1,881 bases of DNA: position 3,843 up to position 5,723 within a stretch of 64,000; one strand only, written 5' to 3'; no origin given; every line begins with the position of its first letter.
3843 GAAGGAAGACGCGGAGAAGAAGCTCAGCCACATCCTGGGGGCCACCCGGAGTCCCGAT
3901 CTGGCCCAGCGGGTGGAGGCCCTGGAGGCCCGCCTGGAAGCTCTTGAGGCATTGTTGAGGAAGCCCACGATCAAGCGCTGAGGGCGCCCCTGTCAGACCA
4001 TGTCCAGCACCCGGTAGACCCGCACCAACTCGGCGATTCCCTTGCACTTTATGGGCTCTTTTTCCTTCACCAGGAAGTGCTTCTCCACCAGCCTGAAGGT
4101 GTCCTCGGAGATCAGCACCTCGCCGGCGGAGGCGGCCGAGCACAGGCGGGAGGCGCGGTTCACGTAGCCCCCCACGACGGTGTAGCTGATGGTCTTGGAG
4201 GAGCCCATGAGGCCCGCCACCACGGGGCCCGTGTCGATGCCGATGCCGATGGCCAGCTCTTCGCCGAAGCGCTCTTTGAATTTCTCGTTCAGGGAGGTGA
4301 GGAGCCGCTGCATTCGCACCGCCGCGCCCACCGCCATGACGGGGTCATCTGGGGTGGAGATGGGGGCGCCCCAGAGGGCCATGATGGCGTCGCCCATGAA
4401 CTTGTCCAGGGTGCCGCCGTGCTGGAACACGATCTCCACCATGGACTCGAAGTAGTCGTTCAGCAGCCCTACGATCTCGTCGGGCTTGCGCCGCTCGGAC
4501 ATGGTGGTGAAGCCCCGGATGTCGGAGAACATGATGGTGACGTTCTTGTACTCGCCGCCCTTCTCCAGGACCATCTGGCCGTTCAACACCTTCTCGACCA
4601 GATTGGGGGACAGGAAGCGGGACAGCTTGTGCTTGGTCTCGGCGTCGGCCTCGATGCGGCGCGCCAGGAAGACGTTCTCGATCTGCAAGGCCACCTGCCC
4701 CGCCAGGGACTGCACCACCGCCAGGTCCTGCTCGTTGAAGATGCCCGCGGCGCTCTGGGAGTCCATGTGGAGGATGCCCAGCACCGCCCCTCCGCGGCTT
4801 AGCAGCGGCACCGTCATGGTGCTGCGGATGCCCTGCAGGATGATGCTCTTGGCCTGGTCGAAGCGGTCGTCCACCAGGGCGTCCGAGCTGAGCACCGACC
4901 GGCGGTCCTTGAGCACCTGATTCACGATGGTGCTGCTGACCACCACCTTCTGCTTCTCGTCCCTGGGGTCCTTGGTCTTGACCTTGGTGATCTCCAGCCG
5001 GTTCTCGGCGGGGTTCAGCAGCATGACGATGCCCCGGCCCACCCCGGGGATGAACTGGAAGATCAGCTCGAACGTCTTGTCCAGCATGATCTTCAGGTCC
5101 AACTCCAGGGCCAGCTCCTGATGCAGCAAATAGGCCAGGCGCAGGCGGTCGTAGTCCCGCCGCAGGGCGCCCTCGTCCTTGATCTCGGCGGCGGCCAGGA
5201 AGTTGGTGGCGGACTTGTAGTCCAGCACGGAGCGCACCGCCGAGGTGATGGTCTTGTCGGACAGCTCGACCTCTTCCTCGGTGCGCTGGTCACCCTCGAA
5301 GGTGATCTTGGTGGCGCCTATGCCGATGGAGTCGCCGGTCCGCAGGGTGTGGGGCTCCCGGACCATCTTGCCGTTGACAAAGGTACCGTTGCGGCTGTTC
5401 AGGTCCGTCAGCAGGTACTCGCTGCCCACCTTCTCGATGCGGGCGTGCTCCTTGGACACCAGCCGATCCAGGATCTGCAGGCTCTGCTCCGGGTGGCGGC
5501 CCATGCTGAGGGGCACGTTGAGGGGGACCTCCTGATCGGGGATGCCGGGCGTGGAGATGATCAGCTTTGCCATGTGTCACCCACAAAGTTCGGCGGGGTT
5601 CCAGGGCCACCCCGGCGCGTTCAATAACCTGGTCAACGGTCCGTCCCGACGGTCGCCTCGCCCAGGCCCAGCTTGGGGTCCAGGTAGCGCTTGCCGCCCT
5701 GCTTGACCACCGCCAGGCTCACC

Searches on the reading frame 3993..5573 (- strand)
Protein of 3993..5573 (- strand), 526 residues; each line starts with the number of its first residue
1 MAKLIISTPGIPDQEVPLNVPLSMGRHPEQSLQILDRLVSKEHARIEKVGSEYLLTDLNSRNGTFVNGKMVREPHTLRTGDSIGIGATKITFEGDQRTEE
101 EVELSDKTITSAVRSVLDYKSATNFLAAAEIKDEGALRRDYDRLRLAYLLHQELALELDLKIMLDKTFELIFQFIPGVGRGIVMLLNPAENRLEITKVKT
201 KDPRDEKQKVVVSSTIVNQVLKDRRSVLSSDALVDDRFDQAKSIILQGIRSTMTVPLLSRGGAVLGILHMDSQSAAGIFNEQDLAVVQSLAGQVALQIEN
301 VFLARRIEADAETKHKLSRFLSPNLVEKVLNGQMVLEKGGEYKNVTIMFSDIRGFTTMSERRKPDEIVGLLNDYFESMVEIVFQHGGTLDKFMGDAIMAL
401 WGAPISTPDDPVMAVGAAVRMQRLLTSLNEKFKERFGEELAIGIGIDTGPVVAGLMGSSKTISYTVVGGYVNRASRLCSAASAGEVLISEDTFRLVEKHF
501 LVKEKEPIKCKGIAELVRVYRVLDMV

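Call 22: search_protein_families(library=pfam, proteins=[window:3993-5573:-], max_evalue=0.01)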
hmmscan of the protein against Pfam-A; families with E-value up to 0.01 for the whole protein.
window:3993-5573:- (526 aa): 6 families
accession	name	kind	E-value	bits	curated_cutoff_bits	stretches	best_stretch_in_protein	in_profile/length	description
PF00211.25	Guanylate_cyc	-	8.3e-31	107.4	21.9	1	341-513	5-173/183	Adenylate and Guanylate cyclase catalytic domain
PF00498.31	FHA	-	9.1e-19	68.1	20.7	1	23-86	2-67/67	FHA domain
PF13185.12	GAF_2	-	3.2e-14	53.7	28.6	1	158-298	2-135/136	GAF domain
PF01590.32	GAF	-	7.5e-11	43.1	22.4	1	164-298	6-133/133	GAF domain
PF16697.10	Yop-YscD_cpl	-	1.9e-10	41.3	33.2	1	22-93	19-91/94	Inner membrane component of T3SS, cytoplasmic domain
PF13492.12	GAF_3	-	1.3e-07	32.5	27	1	163-300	5-129/129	GAF domain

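Call 34: find_encoding_contigs(protein=window:3993-5573:-, flank=3000, max_places=3)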
Protein window:3993-5573:- (526 aa): no gene with exactly this product is on record in the collection.
